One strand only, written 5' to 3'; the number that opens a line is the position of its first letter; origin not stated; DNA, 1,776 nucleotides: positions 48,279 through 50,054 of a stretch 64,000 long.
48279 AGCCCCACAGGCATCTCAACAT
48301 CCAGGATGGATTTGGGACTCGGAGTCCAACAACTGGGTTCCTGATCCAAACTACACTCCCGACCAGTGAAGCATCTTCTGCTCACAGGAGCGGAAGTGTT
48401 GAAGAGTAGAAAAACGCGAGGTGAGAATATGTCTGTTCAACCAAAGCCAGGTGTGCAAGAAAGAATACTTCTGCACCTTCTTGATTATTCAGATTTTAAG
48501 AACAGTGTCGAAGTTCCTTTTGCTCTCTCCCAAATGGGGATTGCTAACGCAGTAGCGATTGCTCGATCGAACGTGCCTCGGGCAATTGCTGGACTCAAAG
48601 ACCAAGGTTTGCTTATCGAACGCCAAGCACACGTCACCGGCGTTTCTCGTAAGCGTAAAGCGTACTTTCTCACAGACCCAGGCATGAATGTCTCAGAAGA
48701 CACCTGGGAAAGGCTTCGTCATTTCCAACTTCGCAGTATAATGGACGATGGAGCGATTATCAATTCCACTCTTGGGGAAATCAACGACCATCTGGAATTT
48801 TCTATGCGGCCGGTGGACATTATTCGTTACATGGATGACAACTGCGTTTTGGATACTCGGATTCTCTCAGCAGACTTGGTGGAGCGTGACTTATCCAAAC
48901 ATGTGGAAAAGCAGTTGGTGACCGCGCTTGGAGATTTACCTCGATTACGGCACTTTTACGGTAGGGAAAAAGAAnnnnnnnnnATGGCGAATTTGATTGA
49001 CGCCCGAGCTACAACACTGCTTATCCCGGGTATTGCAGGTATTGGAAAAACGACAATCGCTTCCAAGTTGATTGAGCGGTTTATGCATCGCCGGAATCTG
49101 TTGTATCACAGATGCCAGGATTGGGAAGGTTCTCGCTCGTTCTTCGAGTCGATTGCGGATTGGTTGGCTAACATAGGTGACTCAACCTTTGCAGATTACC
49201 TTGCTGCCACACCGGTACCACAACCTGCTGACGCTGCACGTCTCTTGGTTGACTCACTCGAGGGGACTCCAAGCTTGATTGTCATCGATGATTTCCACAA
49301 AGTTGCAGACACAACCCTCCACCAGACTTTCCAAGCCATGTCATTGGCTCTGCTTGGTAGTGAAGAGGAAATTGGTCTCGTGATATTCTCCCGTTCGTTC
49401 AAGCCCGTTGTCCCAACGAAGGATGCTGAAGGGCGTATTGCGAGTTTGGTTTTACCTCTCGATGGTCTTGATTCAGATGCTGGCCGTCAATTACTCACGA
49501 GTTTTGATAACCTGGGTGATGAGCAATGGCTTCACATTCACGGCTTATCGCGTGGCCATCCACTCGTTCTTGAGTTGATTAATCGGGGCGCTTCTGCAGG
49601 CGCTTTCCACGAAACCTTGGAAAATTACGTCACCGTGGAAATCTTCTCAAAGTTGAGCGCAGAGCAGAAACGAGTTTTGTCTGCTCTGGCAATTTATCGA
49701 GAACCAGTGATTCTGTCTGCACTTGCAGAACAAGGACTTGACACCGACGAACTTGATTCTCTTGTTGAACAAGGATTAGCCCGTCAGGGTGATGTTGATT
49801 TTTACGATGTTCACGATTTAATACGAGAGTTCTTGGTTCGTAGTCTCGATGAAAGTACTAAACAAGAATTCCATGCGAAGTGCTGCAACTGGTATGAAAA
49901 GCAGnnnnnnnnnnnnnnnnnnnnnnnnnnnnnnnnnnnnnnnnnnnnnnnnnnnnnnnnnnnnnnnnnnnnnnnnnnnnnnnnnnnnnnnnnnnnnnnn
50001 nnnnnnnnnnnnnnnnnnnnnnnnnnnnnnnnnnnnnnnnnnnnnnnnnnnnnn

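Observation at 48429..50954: wHTH-NB-ARC-TPR STAND protein between the surface-protein genes and the pilin-like operon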

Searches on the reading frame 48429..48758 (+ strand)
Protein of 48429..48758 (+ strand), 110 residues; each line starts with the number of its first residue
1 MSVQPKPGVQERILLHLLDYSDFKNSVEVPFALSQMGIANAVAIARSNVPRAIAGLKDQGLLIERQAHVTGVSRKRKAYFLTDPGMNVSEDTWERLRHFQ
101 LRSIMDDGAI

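Call 36: search_solved_structures(query=A1, max_evalue=10, show_alignments=2)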
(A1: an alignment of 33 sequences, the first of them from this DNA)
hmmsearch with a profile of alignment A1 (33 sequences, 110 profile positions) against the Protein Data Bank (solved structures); distinct sequences matched with E-value up to 10: 153 (the best 60 are shown).
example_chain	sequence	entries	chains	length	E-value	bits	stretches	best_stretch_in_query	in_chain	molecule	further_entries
4mnu_A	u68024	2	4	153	0.00017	24.6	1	33-89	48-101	SlyA-like transcription regulator | MarR family transcriptional regulator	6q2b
3e5u_C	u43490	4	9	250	0.0007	22.6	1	21-69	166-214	Cyclic nucleotide-binding protein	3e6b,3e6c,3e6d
3l7w_A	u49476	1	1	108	0.00088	22.3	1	38-102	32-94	Putative uncharacterized protein SMU.1704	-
7bhy_A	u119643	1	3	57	0.0009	22.3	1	32-66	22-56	Deoxyribonucleoside regulator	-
3q5f_A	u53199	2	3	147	0.0013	21.8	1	22-97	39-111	Transcriptional regulator slyA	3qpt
1lj9_A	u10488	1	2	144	0.0013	21.8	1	33-89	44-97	transcriptional regulator SlyA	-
4aih_A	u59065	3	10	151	0.0016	21.5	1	28-90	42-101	TRANSCRIPTIONAL REGULATOR SLYA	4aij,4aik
3deu_A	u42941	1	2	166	0.0017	21.4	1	22-97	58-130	Transcriptional regulator slyA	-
3s2w_A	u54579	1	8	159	0.0023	21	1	33-94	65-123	Transcriptional regulator, MarR family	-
5x11_A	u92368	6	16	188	0.0027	20.7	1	45-90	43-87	Transcriptional regulator | PadR family transcriptional regulator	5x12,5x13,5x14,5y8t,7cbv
2h6b_A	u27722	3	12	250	0.003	20.6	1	21-69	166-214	ChloroPhenol Reduction gene K | Cyclic nucleotide-binding protein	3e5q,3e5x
5fb2_A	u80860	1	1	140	0.0089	19.1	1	33-98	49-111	MarR family regulatory protein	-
3eco_A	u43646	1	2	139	0.009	19.1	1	33-98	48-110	MepR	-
4l9j_A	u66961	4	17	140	0.0091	19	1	33-98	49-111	MepR | MarR family regulatory protein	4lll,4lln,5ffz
4l9t_A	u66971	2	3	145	0.0096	19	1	33-98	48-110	MepR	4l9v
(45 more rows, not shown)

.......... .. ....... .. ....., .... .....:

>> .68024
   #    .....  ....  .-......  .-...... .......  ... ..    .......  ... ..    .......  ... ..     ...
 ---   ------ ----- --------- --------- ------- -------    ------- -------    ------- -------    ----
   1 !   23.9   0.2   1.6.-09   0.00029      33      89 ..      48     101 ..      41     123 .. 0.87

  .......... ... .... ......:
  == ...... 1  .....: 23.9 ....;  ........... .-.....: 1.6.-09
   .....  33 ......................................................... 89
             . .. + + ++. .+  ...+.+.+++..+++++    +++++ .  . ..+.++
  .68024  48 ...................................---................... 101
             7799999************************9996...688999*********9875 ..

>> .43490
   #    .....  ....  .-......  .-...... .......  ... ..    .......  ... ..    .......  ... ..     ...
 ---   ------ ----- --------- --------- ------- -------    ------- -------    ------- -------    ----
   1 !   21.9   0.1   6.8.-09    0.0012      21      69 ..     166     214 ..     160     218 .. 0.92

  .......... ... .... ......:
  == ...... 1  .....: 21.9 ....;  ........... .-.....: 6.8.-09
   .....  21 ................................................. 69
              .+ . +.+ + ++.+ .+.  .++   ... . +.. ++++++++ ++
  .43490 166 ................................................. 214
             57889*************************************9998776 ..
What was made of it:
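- Checked: The PDB profile hit to a SlyA-like MarR protein has E 1.7e-4 (call 36).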

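Call 37: search_protein_families(library=pfam, alignment_id=A1, max_evalue=0.1)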
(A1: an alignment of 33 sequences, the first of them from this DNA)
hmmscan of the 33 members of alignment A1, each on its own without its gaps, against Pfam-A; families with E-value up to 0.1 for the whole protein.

A. member 1, seq(110 aa): 5 families
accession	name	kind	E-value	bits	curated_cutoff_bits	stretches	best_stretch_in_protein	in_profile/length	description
PF13545.12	HTH_Crp_2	-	2.6e-05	24.5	27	1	12-67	2-57/70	Crp-like helix-turn-helix domain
PF13730.12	HTH_36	-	0.0017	18.5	25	1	12-62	9-55/55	Helix-turn-helix domain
PF03551.20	PadR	-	0.0088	16.5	27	1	46-88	31-72/75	Transcriptional regulator PadR-like family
PF25213.1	HVO_A0261_N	-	0.051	13.9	35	0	36-90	28-72/86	HVO_A0261 N-terminal domain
PF12802.13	MarR_2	-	0.06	13.9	27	0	33-64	21-52/61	MarR family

B. families by the number of members that match (of 33 scanned): 50 families (the first 25 are shown)
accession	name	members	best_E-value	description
PF13545.12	HTH_Crp_2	32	3.2e-10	Crp-like helix-turn-helix domain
PF03551.20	PadR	24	0.00027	Transcriptional regulator PadR-like family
PF12802.13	MarR_2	23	5.5e-07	MarR family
PF01978.25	TrmB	17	0.00049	Sugar-specific transcriptional regulator TrmB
PF01047.28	MarR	16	0.0003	MarR family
PF13463.12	HTH_27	12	0.00012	Winged helix DNA-binding domain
PF13730.12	HTH_36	11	7.3e-07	Helix-turn-helix domain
PF25213.1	HVO_A0261_N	11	0.0011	HVO_A0261 N-terminal domain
PF13412.12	HTH_24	10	0.00056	Winged helix-turn-helix DNA-binding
PF13601.12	HTH_34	9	0.0005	Winged helix DNA-binding domain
PF14947.12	HTH_45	6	0.00035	Winged helix-turn-helix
PF01325.25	Fe_dep_repress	6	0.00086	Iron dependent repressor, N-terminal DNA binding domain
PF10711.15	DUF2513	5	0.011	Hypothetical protein (DUF2513)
PF09669.15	Phage_pRha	5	0.027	Phage regulatory protein Rha (Phage_pRha)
PF08222.17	HTH_CodY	4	0.00033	CodY helix-turn-helix domain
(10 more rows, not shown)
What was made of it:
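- Checked: Sequence profile: 32 of 33 family members hit HTH_Crp_2, 23 hit MarR_2 and 24 hit PadR (call 37).
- Family profile hits to MarR, SlyA, Crp-HTH and PadR (calls 36, 37).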

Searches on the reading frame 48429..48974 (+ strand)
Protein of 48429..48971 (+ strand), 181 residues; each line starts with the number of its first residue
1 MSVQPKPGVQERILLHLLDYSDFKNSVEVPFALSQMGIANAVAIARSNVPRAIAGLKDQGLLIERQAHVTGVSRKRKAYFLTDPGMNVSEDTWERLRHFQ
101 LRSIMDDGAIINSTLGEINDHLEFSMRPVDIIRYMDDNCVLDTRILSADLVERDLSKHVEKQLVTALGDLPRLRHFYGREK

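Call 14: search_protein_families(library=pfam, proteins=[window:48429-48956:+], max_evalue=10)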
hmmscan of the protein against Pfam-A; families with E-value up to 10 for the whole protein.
seq(176 aa): 5 families
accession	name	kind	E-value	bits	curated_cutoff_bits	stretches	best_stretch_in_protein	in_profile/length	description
PF13545.12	HTH_Crp_2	-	5.9e-05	23.4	27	1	12-66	2-56/70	Crp-like helix-turn-helix domain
PF13730.12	HTH_36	-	0.007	16.6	25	1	12-62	9-55/55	Helix-turn-helix domain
PF03551.20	PadR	-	0.019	15.4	27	1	48-88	33-72/75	Transcriptional regulator PadR-like family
PF12802.13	MarR_2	-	0.09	13.4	27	1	33-64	21-52/61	MarR family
PF25213.1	HVO_A0261_N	-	0.093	13.1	35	1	36-89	28-71/86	HVO_A0261 N-terminal domain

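Call 38: predict_structure(protein=window:48429-48971:+)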
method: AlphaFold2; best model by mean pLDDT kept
length: 181 residues; sequences in the alignment: 1
mean_pLDDT: 34.9   pTM: 0.31
mean pLDDT of the five models: 34.9, 34.5, 34.3, 31.2, 28.4
residues with pLDDT >= 90: 0; 70-90: 0; 50-70: 15; < 50: 166
segments of 3 or more residues with pLDDT < 50: 1-53, 66-78, 81-89, 91-181
pLDDT, mean of each block of 10 residues (from residue 1): 25 29 26 39 42 52 47 44 44 46 31 34 33 29 26 29 28 28 25
secondary structure, 60 per line:
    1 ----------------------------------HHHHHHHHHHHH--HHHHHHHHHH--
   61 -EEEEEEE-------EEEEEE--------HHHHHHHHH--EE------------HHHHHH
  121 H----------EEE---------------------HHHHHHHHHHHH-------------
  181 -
elements in order: H35-46 H49-58 E62-68 E76-81 H90-98 H115-121 E132-134 H156-167
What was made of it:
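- Tried and rejected: A single-sequence AlphaFold model of aa 1-181 gave pLDDT 35 and was unusable (call 38).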

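Call 51: predict_structure(alignment_id=A2)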
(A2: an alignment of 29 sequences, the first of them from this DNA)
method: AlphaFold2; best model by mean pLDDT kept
length: 182 residues; sequences in the alignment: 29
mean_pLDDT: 87.3   pTM: 0.78
mean pLDDT of the five models: 87.3, 86.5, 85.6, 85.3, 83.7
residues with pLDDT >= 90: 135; 70-90: 18; 50-70: 18; < 50: 11
segments of 3 or more residues with pLDDT < 50: 159-168
pLDDT, mean of each block of 10 residues (from residue 1): 85 96 94 95 91 98 97 96 98 96 95 96 92 94 83 58 45 69 53
secondary structure, 60 per line:
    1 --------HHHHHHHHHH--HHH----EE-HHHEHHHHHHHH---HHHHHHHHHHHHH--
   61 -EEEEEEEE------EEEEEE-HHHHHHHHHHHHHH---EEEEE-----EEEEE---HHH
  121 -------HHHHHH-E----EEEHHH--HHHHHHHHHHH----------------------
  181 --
elements in order: H9-18 H35-42 H46-58 E62-69 E76-81 H83-96 E100-104 E110-114 H128-133 E140-142 H148-158
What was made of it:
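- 48717..48938 (+): Small alpha/beta linker module, aa 97-170: a beta-hairpin at 100-114, short helices, then a low-confidence tether at 159-168. Function unknown. AF2 model (call 51).
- On PH0952-type archaeal STAND transcription factors (wHTH-NOD-arm-TPR): AF2 pLDDT 87 (call 51).
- Checked: Structure model: pLDDT 87 (call 51).
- AF2 model with pLDDT 87 (call 51).
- Tried and rejected: It was replaced by an alignment-based model (call 51).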

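Call 53: fold_search(model_id=the predicted structure, library=pdb)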
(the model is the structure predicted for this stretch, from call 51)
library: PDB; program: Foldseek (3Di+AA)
matches with E <= 10: 1537; with E <= 0.001: 2
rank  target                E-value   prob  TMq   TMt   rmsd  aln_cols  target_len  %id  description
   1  5yhz                  6.5e-04  1.00  0.35  0.43   5.9        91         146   21  Structure of Lactococcus lactis ZitR, E41A mutant (released 2017-12-06)
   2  5yi1                  8.9e-04  1.00  0.36  0.49   3.0        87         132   23  Structure of Lactococcus lactis ZitR, C30AH42A mutant in apo form (released 2017-12-06)
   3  3eco_A                1.0e-03  1.00  0.38  0.50   3.2        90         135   19  Crystal structure of MepR, a transcription regulator of the Staphylococcus aureus multidrug efflux pump MepA (released 2009-02-10)
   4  5yi0_A                1.0e-03  1.00  0.34  0.42   4.6        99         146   21  Structure of Lactococcus lactis ZitR, C30AH42A mutant (released 2017-12-06)
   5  5yhy                  1.1e-03  1.00  0.34  0.42   3.0        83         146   24  Structure of Lactococcus lactis ZitR, C30S mutant (released 2017-12-06)
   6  4l9n_B                1.6e-03  1.00  0.33  0.42   4.0        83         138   19  Crystal structure of MepR A103V mutant from multidrug resistant S. aureus clinical isolate (released 2013-09-11)
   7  5jls                  1.7e-03  1.00  0.36  0.48   3.0        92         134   22  Crystal Structure of Adhesin competence repressor (AdcR) from Streptococcus pyogenes (C-terminally His tagged) (released 2017-05-03)
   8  4lln_D                1.8e-03  1.00  0.33  0.42   3.7        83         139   20  Crystal structure of S. aureus MepR-DNA complex (released 2014-05-14)
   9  5ffx_A                1.9e-03  1.00  0.36  0.47   3.0        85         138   20  S. aureus MepR G34K Mutant (released 2016-12-21)
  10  6fi9_A                1.9e-03  1.00  0.37  0.46   9.0       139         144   20  Crystal Structure of a zinc-responsive MarR family member, Lactococcus lactis ZitR (released 2019-02-20)
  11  3eyy_A                2.0e-03  0.99  0.27  0.36  13.8       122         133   17  Structural basis for the specialization of Nur, a nickel-specific Fur homologue, in metal sensing and DNA recognition (released 2009-06-09)
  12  5yhx_M                2.2e-03  1.00  0.33  0.40   3.8        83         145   20  Structure of Lactococcus lactis ZitR, wild type (released 2017-12-06)
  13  3l09_B                2.2e-03  1.00  0.34  0.26   4.1        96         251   14  Crystal structure of Putative transcriptional regulator (JANN_22DEC04_CONTIG27_REVISED_GENE3569) from Jannaschia sp. C (released 2010-01-12)
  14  5yhx_A                2.4e-03  1.00  0.35  0.44   3.0        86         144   23  Structure of Lactococcus lactis ZitR, wild type (released 2017-12-06)
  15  5ffx_D                2.5e-03  1.00  0.39  0.51   2.7        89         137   20  S. aureus MepR G34K Mutant (released 2016-12-21)
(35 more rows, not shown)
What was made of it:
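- Foldseek top 50 are all wHTH DNA-binding proteins, nearly all MarR/PadR/Fur-type regulators (call 53).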

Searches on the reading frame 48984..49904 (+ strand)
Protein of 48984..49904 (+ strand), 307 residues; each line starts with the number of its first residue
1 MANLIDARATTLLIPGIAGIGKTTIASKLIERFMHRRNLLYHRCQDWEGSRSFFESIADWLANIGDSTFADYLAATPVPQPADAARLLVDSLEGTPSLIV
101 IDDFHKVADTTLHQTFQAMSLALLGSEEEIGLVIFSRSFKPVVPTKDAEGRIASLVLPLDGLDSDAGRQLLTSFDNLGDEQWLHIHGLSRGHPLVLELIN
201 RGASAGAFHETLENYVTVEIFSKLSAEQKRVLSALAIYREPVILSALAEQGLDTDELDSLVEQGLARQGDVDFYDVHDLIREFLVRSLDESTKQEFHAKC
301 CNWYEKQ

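Call 14: search_protein_families(library=pfam, proteins=[window:48984-49904:+], max_evalue=10)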
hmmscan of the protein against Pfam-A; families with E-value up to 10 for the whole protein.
seq(307 aa): 16 families
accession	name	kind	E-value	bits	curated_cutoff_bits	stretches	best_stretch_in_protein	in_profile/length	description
PF13401.12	AAA_22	-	3.8e-06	27.7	27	1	9-114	5-103/130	AAA domain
PF13191.12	AAA_16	-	1e-05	26.5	32.6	1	10-117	25-153/167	AAA ATPase domain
PF20720.3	nSTAND3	-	0.00049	20.3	27.2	1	11-41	19-50/155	Novel STAND NTPase 3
PF24883.2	NPHP3_N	-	0.00077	20.1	24.8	1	9-52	22-66/164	Nephrocystin 3, N-terminal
PF13173.12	AAA_14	-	0.0029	18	27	1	11-53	4-46/129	AAA domain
PF22789.1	DUF4026_C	-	0.0055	17.6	27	1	179-226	12-60/114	Protein of unknown function (DUF4026) C-terminal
PF00448.28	SRP54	-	0.012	15.7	22.7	1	11-37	3-29/196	SRP54-type protein, GTPase domain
PF04851.21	ResIII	-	0.013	15.9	22.5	1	5-36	19-50/164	Type III restriction enzyme, res subunit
PF00004.35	AAA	-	0.014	16.3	21.2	1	13-111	2-73/131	ATPase family associated with various cellular activities (AAA)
PF00931.28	NB-ARC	-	0.017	14.8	23.5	1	11-104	20-109/248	NB-ARC domain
PF05729.18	NACHT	-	0.026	14.8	26.7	1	11-51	2-49/167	NACHT domain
PF25201.1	nSTAND6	-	0.029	14.8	27.7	1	10-66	19-76/148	Novel STAND NTPase 6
PF13479.12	AAA_24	-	0.15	12.4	27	1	10-32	3-24/195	AAA domain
PF07728.20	AAA_5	-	0.16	12.4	22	1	12-115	2-86/139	AAA domain (dynein-related subfamily)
PF03266.21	NTPase_1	-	0.19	12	23.9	1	12-34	2-24/168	NTPase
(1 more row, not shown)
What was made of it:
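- On NB-ARC (Pfam PF00931): 14.8 bits against 23.5, E 0.017 (call 14).
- Closest known: APAF1 / NB-ARC. Different: Pfam NB-ARC is below threshold (14.8 against 23.5 bits; call 14).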
